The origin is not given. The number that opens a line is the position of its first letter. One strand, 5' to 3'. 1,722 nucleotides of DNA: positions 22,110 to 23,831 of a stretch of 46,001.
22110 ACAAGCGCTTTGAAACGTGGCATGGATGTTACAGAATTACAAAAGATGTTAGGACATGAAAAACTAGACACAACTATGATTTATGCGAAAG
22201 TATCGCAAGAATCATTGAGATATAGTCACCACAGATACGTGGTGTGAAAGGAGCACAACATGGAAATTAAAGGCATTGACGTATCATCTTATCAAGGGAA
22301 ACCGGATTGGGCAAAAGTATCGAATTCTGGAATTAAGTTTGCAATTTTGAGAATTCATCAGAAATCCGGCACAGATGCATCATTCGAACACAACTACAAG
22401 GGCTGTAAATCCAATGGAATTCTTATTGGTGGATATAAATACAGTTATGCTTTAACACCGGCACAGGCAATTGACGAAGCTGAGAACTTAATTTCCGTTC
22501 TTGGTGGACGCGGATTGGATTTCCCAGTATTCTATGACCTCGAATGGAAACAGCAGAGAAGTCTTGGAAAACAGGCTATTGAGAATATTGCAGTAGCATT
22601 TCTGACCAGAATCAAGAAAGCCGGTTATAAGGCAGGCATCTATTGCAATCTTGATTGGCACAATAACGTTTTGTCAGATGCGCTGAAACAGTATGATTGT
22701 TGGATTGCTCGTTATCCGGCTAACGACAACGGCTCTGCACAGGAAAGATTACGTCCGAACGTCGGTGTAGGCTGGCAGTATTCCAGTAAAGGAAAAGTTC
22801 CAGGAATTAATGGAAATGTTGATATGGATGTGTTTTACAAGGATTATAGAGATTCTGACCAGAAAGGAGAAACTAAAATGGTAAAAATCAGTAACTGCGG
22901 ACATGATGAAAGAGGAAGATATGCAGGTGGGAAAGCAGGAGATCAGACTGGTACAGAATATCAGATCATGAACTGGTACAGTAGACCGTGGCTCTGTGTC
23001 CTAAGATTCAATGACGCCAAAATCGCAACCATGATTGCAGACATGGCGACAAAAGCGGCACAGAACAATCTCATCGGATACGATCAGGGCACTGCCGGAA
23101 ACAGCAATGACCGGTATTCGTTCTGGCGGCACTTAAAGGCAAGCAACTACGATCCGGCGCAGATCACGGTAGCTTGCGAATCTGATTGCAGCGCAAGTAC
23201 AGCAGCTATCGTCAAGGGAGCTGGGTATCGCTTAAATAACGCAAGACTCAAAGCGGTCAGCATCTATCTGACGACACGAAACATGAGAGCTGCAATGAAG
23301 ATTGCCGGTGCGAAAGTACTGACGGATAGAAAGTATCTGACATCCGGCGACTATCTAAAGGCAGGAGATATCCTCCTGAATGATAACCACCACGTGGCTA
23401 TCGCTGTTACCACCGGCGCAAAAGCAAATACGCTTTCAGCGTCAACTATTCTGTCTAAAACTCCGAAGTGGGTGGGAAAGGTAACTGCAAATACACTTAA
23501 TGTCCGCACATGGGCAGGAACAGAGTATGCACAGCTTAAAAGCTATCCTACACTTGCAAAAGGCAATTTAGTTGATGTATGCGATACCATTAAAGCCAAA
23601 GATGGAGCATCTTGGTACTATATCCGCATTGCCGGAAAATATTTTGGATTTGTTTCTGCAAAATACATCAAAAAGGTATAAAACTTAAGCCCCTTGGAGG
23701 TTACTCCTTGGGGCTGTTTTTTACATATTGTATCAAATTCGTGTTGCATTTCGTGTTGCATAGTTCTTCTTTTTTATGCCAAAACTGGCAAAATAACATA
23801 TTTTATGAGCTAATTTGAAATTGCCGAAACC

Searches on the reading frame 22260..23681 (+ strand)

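Call 51: search_protein_families(library=phrogs, proteins=[window:22260-23681:+], max_evalue=0.00001)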
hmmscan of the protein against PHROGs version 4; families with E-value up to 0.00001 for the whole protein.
window:22260-23681:+ (473 aa): 6 families
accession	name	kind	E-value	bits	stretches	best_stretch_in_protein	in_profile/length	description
phrog_14030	-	unknown function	3e-61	208.1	1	208-472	3-273/273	-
phrog_291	-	lysis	1.8e-48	166.6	1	2-363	112-457/509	endolysin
phrog_6219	-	lysis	5.4e-36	125.7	1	2-199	1-193/326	endolysin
phrog_6745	-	lysis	1.8e-34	120.3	1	2-264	3-213/396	endolysin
phrog_3084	-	lysis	5.6e-10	39.8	1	2-192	158-353/468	endolysin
phrog_23704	-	unknown function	1.3e-06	29.8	1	86-193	16-117/134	-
